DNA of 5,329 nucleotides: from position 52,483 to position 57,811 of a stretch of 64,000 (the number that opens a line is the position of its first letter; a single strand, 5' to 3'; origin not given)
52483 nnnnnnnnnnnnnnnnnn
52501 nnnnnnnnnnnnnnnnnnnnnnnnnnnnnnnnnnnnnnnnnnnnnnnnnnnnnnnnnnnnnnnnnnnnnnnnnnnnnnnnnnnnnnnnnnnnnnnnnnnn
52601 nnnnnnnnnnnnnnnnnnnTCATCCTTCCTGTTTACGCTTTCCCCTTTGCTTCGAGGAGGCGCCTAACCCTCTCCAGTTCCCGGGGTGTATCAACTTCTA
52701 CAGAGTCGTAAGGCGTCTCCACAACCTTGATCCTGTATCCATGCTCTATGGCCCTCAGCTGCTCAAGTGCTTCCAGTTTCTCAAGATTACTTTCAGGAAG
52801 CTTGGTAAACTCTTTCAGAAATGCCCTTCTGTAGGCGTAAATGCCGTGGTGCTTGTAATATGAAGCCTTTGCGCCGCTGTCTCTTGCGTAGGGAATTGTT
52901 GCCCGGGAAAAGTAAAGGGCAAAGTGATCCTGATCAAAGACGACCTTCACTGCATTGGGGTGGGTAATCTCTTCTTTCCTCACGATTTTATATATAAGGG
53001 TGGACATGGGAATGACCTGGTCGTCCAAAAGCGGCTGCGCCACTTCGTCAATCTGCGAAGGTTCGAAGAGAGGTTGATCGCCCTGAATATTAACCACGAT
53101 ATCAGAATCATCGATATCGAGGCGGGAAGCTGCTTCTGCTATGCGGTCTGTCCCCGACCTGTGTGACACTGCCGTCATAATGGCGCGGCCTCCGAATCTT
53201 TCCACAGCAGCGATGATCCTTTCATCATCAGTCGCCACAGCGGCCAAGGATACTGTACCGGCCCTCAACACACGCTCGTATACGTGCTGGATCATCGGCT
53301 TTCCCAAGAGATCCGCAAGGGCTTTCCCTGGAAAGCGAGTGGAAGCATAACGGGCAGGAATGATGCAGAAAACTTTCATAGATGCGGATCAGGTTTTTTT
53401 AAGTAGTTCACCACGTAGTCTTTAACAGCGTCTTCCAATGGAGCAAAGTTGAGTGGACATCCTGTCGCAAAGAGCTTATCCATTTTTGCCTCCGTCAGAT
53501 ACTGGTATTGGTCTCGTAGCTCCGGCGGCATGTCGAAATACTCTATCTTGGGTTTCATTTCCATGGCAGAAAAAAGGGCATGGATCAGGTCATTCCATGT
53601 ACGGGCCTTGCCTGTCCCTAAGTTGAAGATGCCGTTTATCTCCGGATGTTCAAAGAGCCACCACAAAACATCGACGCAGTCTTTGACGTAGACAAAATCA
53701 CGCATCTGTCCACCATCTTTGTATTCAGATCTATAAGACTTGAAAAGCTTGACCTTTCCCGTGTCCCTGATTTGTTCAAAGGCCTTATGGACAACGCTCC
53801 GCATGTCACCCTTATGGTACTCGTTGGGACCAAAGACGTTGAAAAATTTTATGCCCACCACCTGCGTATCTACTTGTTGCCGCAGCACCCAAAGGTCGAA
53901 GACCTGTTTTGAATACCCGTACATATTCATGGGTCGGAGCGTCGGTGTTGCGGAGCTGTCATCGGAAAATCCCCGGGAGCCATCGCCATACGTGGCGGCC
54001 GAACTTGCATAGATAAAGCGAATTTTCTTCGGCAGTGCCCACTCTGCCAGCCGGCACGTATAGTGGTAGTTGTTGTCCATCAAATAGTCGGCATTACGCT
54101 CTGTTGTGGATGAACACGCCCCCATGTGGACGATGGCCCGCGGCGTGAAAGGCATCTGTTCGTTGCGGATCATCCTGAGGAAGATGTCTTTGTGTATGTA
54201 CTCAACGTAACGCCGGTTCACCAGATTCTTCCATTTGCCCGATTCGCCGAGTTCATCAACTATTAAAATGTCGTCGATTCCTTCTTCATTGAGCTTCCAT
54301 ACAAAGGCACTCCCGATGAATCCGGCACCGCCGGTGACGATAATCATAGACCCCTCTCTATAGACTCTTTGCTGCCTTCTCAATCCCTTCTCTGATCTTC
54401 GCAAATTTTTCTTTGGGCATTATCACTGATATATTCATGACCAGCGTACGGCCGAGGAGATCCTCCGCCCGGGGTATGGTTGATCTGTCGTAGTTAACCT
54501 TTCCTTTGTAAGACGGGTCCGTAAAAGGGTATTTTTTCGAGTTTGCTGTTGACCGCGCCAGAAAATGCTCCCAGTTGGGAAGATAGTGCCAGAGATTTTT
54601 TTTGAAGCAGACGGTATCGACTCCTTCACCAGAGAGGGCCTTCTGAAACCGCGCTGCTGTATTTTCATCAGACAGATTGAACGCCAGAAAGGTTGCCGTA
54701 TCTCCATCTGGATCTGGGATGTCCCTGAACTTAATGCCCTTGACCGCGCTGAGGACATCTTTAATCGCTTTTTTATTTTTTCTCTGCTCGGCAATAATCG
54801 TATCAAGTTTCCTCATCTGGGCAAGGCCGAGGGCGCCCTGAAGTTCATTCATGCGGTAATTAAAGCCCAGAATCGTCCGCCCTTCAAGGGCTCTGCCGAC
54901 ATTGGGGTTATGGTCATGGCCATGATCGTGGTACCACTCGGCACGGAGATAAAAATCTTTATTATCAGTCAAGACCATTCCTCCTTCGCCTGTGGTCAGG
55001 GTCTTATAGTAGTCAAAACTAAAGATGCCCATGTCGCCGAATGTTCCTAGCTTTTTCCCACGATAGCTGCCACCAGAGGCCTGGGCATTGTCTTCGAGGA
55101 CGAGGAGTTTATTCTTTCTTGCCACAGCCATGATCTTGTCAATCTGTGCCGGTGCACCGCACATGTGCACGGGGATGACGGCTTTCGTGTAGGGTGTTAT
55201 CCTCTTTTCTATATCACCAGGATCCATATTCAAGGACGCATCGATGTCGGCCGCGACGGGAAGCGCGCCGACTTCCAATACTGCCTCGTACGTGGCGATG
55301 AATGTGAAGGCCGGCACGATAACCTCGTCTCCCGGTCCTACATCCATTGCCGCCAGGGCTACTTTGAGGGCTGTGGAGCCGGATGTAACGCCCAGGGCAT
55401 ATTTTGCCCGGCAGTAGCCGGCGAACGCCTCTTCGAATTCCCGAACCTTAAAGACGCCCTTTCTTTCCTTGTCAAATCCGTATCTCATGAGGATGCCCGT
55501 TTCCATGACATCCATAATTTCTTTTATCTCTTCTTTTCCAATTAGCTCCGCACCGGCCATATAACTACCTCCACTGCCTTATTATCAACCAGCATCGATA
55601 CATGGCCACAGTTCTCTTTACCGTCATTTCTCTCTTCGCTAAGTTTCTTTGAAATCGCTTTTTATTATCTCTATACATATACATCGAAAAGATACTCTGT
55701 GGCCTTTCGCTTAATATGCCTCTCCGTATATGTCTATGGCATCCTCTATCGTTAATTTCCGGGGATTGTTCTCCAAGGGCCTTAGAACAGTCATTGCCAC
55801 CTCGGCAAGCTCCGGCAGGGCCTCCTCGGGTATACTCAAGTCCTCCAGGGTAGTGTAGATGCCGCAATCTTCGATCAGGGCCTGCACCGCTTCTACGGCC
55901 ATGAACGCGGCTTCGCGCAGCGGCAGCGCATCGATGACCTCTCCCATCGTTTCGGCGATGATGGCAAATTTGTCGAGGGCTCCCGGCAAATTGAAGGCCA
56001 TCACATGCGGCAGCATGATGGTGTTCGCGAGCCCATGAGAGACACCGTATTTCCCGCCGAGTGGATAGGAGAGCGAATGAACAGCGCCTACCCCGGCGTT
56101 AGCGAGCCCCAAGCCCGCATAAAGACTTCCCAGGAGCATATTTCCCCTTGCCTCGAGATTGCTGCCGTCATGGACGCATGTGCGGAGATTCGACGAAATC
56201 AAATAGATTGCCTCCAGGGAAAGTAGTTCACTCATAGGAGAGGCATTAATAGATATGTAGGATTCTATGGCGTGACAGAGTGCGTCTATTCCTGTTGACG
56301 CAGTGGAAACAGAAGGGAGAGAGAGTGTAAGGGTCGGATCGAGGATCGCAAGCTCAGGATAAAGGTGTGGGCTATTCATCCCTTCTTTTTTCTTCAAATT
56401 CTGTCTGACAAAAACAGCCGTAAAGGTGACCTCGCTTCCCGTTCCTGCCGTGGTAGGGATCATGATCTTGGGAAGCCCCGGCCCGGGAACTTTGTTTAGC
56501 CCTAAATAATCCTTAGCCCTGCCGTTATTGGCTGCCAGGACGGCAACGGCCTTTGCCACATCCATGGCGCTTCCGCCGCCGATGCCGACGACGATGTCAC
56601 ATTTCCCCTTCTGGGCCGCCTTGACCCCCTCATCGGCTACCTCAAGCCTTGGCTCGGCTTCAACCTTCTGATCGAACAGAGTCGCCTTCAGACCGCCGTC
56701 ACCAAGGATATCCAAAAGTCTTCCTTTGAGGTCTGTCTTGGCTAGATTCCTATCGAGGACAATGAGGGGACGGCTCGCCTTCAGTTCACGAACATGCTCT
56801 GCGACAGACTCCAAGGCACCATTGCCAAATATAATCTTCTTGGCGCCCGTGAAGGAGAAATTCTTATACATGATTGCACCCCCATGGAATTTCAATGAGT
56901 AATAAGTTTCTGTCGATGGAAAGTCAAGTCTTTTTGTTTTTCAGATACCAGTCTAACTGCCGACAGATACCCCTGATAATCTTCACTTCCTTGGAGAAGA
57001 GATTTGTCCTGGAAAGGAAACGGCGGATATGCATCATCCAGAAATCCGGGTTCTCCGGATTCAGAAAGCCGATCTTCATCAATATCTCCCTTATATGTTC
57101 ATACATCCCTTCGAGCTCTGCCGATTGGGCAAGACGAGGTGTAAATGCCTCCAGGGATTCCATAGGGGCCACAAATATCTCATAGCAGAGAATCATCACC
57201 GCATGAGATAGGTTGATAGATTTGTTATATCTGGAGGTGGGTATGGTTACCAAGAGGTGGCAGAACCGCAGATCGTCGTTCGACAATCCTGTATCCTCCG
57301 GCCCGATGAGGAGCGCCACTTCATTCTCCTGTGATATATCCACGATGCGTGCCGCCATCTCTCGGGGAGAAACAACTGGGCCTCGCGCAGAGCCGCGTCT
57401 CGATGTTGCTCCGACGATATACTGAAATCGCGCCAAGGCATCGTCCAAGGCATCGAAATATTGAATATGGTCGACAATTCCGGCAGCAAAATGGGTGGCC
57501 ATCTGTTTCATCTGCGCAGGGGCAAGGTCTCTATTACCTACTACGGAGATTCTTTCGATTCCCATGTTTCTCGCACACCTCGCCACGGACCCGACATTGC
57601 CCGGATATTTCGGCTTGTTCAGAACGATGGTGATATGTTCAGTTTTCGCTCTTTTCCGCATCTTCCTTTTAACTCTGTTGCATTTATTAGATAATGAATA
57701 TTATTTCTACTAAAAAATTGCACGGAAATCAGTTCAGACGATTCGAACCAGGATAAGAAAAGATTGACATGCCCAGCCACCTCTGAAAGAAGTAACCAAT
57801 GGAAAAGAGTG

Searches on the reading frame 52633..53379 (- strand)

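Call 59: search_protein_families(library=pfam, proteins=[window:52633-53379:-], max_evalue=0.0001)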
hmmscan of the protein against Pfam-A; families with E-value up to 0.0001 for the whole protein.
window:52633-53379:- (248 aa): 2 families
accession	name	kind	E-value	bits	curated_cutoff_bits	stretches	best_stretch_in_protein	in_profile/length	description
PF02348.25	CTP_transf_3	-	4.1e-62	210.2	22.6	1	5-217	2-217/217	Cytidylyltransferase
PF12804.13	NTP_transf_3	-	3.1e-08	34.4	27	1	14-118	10-112/160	MobA-like NTP transferase domain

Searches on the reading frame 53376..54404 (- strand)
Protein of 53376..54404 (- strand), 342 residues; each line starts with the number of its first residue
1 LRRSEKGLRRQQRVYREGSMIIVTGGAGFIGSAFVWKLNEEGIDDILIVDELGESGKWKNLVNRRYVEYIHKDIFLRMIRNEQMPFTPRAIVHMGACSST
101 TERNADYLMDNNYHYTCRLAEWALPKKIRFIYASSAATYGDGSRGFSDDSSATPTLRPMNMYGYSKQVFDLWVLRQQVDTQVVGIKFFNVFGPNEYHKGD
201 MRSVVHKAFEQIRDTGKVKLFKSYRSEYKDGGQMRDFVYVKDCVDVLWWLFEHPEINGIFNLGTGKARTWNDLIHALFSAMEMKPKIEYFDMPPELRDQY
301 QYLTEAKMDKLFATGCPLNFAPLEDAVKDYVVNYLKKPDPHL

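Call 59: search_protein_families(library=pfam, proteins=[window:53376-54404:-], max_evalue=0.0001)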
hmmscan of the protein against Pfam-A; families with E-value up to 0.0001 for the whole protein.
window:53376-54404:- (342 aa): 5 families
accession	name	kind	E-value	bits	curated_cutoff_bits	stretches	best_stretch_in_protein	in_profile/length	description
PF01370.27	Epimerase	-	4.4e-44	151.1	20.9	1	21-263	1-240/240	NAD dependent epimerase/dehydratase family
PF16363.11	GDP_Man_Dehyd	-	2.4e-21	77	27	1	22-284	1-269/332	GDP-mannose 4,6 dehydratase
PF01073.25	3Beta_HSD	-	3e-09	36.8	22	1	22-174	1-158/280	3-beta hydroxysteroid dehydrogenase/isomerase family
PF02719.21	Polysacc_synt_2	-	1.5e-06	28.1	20.2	0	156-286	132-252/293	Polysaccharide biosynthesis protein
PF04321.23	RmlD_sub_bind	-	2.5e-06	27.2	27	1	20-193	2-154/287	RmlD substrate binding domain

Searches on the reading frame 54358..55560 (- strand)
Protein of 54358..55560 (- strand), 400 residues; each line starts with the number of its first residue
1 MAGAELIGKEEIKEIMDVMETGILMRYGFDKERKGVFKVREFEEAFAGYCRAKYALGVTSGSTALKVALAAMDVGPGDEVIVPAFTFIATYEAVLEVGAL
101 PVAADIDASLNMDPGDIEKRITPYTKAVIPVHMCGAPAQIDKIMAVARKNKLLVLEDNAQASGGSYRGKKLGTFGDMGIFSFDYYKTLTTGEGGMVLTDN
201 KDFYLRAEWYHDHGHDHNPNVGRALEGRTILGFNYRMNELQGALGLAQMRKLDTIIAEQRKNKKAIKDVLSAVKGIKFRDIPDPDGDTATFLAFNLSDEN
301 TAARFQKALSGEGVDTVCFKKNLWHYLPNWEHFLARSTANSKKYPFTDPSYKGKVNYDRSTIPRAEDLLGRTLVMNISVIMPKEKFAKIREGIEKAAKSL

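Call 59: search_protein_families(library=pfam, proteins=[window:54358-55560:-], max_evalue=0.0001)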
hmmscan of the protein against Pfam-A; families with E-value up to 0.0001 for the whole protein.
window:54358-55560:- (400 aa): 5 families
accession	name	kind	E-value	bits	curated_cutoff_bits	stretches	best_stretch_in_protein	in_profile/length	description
PF01041.23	DegT_DnrJ_EryC1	-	1.9e-88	297.6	19.8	1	8-333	4-320/360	DegT/DnrJ/EryC1/StrS aminotransferase family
PF01053.26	Cys_Met_Meta_PP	-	1.1e-07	31.2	27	1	28-203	43-218/381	Cys/Met metabolism PLP-dependent enzyme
PF00266.25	Aminotran_5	-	2.3e-05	24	21.5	0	41-163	47-181/371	Aminotransferase class-V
PF01212.27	Beta_elim_lyase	-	4.6e-05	23.3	27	1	38-278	33-273/288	Beta-eliminating lyase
PF00155.27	Aminotran_1_2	-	8.7e-05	22.3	19.7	0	40-159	45-187/361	Aminotransferase class I and II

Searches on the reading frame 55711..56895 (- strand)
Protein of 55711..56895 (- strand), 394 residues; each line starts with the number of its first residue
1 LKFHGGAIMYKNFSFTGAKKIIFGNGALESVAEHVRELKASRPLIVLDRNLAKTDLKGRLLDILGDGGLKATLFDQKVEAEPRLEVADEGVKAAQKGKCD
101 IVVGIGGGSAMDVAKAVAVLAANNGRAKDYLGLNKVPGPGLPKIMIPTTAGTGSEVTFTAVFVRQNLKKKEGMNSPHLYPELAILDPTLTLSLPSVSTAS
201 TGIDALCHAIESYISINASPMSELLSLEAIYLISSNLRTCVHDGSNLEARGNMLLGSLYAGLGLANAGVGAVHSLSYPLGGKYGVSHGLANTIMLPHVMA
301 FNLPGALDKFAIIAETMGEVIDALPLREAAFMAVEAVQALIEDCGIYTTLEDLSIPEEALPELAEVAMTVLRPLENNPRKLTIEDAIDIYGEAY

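Call 59: search_protein_families(library=pfam, proteins=[window:55711-56895:-], max_evalue=0.0001)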
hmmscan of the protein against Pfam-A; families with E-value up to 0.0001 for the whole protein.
window:55711-56895:- (394 aa): 3 families
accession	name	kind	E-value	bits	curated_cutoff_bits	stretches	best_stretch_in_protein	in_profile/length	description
PF25137.1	ADH_Fe_C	-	8.1e-54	182.7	27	1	198-394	1-194/194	Fe-containing alcohol dehydrogenase family, C-terminal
PF00465.25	Fe-ADH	-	7.2e-49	166.1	31.3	1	19-187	2-168/168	Iron-containing alcohol dehydrogenase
PF13685.12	Fe-ADH_2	-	6e-12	46.2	28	1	23-120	2-96/149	Iron-containing alcohol dehydrogenase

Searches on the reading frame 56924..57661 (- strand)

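Call 59: search_protein_families(library=pfam, proteins=[window:56924-57661:-], max_evalue=0.0001)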
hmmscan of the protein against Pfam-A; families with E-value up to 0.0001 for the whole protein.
window:56924-57661:- (245 aa): 1 family
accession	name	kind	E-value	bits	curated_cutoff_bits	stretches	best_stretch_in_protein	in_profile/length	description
PF00588.24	SpoU_methylase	-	7.8e-25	88.1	29.7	1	10-160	2-142/142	SpoU rRNA Methylase family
